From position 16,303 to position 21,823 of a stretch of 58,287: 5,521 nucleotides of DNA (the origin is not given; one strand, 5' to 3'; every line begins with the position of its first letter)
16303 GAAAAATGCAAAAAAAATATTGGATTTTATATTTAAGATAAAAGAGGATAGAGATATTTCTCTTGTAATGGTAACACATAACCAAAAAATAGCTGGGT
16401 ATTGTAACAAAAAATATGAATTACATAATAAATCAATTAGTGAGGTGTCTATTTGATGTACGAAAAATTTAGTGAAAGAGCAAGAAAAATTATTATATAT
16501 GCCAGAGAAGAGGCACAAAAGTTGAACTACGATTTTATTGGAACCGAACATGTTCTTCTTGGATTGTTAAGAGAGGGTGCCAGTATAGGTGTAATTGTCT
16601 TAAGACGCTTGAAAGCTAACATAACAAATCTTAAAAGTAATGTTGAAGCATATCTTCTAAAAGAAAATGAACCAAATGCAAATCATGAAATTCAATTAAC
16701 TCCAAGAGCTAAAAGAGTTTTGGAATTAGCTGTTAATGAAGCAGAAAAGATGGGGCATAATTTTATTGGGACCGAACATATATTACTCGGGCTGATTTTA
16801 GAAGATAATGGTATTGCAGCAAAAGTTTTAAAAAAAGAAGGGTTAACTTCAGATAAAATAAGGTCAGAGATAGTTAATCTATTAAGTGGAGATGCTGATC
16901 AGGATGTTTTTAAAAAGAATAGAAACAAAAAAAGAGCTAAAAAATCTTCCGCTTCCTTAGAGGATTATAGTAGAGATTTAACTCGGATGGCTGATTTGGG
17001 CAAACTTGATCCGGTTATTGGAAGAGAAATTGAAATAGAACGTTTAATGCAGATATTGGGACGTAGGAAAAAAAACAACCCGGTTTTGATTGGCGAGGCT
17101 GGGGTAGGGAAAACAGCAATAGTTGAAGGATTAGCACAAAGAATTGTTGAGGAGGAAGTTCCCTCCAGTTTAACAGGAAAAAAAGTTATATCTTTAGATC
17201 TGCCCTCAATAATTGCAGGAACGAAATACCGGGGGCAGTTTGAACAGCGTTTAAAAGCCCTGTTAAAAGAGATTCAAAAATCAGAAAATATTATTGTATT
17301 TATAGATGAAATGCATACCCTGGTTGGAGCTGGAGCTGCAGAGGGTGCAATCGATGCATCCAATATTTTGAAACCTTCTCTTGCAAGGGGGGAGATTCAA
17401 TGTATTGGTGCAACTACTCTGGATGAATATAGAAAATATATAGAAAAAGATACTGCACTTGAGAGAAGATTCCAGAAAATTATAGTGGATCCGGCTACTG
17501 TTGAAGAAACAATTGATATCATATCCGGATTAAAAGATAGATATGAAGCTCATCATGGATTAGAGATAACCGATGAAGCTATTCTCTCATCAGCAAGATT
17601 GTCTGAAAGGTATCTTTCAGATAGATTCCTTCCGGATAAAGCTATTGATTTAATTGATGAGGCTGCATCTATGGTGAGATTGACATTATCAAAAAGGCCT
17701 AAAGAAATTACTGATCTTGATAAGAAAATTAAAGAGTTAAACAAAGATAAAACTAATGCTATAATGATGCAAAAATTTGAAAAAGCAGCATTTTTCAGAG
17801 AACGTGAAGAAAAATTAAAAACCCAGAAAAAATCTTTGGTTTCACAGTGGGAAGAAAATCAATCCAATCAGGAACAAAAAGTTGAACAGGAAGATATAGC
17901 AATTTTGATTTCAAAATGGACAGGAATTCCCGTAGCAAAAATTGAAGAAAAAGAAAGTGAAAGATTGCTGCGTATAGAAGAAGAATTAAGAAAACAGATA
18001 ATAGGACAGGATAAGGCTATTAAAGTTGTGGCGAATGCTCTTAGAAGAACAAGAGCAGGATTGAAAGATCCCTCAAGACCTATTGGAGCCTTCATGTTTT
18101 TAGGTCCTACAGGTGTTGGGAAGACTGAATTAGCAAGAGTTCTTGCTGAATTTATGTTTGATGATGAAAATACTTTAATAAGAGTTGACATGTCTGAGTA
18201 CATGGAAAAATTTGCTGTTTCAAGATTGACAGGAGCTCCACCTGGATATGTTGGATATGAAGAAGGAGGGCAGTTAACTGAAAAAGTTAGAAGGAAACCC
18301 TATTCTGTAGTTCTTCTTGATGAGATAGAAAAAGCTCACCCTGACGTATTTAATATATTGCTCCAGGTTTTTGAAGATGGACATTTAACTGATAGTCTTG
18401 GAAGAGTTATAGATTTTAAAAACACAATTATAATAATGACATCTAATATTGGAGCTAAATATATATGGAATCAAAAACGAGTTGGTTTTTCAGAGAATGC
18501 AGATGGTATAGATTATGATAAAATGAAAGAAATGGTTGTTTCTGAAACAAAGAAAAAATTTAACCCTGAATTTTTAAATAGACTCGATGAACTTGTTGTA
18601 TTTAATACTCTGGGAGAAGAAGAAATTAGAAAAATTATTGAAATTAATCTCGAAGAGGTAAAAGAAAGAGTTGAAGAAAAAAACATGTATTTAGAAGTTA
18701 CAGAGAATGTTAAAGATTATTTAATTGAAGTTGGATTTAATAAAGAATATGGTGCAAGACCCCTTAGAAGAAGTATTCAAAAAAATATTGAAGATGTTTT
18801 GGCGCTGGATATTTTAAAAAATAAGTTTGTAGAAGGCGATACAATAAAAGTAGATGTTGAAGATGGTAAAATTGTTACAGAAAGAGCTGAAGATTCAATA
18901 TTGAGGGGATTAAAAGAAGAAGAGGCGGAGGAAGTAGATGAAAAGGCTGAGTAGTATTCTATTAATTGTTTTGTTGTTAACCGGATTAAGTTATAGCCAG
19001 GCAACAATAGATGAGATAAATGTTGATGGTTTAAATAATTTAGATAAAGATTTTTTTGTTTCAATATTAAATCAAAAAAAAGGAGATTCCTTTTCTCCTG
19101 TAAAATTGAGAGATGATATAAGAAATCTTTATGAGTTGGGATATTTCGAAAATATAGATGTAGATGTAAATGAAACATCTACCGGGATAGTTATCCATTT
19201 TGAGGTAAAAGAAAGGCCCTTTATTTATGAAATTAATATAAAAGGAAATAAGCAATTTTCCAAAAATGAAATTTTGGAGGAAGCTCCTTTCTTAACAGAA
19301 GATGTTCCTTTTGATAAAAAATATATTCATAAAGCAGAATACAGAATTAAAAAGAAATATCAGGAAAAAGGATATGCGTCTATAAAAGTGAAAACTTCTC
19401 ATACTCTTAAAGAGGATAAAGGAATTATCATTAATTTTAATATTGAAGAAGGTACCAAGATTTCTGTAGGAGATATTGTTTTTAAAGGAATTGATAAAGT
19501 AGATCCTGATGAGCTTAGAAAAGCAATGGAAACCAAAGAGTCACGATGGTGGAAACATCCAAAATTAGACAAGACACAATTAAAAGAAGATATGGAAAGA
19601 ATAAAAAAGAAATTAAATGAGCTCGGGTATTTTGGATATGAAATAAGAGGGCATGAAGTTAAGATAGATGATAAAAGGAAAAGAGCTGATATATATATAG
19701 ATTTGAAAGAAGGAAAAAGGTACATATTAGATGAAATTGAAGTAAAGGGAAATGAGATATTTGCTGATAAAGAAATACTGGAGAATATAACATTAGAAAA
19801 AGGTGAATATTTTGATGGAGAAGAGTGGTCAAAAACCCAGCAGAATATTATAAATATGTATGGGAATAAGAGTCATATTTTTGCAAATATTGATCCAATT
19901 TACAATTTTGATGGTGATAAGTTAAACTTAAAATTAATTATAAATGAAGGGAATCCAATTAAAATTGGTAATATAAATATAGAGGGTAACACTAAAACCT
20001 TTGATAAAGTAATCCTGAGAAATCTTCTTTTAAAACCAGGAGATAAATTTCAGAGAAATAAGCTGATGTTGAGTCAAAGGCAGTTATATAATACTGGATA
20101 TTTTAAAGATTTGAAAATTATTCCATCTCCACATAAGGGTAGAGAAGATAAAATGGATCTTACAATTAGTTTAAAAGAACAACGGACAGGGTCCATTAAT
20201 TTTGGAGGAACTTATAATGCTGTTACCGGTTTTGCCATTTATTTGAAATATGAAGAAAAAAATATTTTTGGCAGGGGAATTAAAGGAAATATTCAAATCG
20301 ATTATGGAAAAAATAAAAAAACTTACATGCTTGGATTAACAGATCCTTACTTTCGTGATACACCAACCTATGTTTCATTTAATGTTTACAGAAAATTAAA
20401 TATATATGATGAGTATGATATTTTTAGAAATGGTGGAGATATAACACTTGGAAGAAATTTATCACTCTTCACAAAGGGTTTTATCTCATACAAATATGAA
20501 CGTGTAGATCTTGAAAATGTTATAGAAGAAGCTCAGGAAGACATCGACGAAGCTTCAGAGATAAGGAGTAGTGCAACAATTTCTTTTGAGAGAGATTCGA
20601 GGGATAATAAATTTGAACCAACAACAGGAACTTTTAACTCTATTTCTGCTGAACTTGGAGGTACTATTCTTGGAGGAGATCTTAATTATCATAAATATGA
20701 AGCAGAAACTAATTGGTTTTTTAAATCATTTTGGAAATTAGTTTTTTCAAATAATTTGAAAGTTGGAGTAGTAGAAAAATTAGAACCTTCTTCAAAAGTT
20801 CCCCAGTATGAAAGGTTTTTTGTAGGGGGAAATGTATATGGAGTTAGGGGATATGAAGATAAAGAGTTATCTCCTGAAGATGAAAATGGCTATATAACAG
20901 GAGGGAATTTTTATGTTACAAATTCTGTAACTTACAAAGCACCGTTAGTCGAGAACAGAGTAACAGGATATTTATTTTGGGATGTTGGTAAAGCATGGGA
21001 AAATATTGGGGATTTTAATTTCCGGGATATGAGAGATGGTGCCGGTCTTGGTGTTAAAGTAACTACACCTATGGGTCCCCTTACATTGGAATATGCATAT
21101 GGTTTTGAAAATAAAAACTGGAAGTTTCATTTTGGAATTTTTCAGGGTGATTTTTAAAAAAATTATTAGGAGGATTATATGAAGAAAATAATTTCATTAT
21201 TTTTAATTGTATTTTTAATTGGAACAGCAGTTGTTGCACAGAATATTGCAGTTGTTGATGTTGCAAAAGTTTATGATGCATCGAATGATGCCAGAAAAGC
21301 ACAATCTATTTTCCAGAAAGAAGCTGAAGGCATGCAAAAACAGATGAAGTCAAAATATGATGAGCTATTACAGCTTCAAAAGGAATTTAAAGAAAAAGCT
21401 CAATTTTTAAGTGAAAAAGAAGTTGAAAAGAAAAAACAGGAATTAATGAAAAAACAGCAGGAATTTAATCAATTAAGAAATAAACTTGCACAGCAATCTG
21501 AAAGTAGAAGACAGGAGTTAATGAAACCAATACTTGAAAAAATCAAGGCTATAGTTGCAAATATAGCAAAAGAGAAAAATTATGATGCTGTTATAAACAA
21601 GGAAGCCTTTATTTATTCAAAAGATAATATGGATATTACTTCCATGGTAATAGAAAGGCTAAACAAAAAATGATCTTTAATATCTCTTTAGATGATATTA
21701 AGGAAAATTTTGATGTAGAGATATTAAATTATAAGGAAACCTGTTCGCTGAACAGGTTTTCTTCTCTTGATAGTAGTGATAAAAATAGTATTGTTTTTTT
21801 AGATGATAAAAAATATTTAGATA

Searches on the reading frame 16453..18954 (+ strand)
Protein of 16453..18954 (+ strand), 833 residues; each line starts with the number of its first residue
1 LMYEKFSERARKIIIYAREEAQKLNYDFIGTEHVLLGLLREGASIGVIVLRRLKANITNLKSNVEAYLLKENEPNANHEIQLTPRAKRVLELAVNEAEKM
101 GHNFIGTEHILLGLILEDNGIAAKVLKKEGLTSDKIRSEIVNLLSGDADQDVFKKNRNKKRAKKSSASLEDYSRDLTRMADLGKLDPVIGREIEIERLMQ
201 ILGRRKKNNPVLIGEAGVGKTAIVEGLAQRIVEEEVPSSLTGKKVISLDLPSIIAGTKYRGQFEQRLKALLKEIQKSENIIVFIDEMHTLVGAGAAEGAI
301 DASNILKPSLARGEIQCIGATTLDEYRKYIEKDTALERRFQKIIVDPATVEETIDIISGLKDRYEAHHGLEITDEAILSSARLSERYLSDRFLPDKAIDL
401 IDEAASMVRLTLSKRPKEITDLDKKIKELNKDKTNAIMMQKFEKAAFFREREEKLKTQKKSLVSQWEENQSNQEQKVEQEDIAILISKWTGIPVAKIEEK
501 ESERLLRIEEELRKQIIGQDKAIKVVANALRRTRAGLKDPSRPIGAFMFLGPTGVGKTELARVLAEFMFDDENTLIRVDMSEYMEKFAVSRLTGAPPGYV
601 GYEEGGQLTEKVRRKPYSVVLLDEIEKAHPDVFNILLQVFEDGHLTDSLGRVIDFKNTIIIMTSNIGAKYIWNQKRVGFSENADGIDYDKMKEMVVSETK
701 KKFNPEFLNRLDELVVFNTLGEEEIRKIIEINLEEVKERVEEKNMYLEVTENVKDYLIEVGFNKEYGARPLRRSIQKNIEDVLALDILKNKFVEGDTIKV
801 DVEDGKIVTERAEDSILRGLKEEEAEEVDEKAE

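Call 22: search_protein_families(library=pfam, proteins=[window:16453-18954:+], max_evalue=0.00001)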
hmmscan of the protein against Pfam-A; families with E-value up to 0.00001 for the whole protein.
window:16453-18954:+ (833 aa): 12 families
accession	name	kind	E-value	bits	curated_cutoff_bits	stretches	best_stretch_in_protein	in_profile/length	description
PF07724.20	AAA_2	-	1e-71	240.8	27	1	542-713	1-165/166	AAA domain (Cdc48 subfamily)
PF17871.7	AAA_lid_9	-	3.2e-32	111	22.8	1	349-447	1-99/104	AAA lid domain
PF02861.25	Clp_N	-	6e-30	103.6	20.7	2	93-144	1-52/53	Clp amino terminal domain, pathogenicity island component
PF10431.15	ClpB_D2-small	-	3.6e-26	91.5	21.9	1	720-800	1-81/81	C-terminal, D2-small domain, of ClpB protein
PF00004.35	AAA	-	1.9e-23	83.8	21.2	2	211-344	2-127/131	ATPase family associated with various cellular activities (AAA)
PF07728.20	AAA_5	-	1.2e-17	64.7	22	1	547-666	2-123/139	AAA domain (dynein-related subfamily)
PF13191.12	AAA_16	-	1.6e-13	51.9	32.6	1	188-234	2-51/167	AAA ATPase domain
PF13401.12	AAA_22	-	3.9e-10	40.6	27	0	206-304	4-109/130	AAA domain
PF00158.32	Sigma54_activat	-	6.5e-09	36.1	20.2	1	546-651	24-127/168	Sigma-54 interaction domain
PF20720.3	nSTAND3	-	2.1e-08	34.5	27.2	0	549-586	22-59/155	Novel STAND NTPase 3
PF06309.17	Torsin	-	4.1e-06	27.4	27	0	502-572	13-81/127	Torsin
PF12775.13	AAA_7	-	9.7e-06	25.7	25.8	0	196-237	23-63/181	P-loop containing dynein motor region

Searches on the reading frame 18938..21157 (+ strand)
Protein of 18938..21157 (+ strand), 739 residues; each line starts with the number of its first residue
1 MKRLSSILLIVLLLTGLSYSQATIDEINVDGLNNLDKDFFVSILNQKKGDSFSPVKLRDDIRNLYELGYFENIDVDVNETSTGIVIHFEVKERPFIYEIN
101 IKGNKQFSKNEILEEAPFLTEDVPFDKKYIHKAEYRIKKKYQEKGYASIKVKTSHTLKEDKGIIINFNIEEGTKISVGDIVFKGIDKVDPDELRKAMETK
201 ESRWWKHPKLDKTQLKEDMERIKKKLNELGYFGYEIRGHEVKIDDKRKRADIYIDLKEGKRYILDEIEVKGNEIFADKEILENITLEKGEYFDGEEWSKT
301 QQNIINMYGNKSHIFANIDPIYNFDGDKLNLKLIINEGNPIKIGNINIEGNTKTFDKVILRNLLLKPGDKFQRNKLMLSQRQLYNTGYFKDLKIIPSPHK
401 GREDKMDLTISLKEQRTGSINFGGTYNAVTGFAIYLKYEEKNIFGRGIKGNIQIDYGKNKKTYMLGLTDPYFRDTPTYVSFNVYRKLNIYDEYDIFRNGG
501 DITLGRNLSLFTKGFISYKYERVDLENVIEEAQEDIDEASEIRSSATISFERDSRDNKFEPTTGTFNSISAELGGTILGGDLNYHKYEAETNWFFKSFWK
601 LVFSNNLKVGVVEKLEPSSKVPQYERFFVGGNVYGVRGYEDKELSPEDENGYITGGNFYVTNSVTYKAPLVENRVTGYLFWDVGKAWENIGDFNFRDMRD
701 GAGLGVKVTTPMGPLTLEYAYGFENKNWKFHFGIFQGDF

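Call 22: search_protein_families(library=pfam, proteins=[window:18938-21157:+], max_evalue=0.00001)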
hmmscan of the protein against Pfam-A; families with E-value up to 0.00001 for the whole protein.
window:18938-21157:+ (739 aa): 3 families
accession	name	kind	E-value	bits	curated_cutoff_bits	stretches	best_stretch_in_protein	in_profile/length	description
PF07244.20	POTRA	-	6.3e-60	200.3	21.3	5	342-414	2-78/79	Surface antigen variable number repeat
PF01103.29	Omp85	-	6.8e-51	174.1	24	1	442-734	1-321/325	Omp85 superfamily domain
PF08478.15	POTRA_1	-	1.7e-06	28.7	23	0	98-137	5-43/69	POTRA domain, FtsQ-type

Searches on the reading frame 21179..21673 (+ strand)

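Call 22: search_protein_families(library=pfam, proteins=[window:21179-21673:+], max_evalue=0.00001)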
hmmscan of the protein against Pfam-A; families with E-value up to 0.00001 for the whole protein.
window:21179-21673:+ (164 aa): 1 family
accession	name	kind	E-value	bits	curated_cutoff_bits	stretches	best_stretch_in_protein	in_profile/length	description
PF03938.19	OmpH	-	1.6e-30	106.6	32.4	1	22-161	1-141/141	Outer membrane protein (OmpH-like)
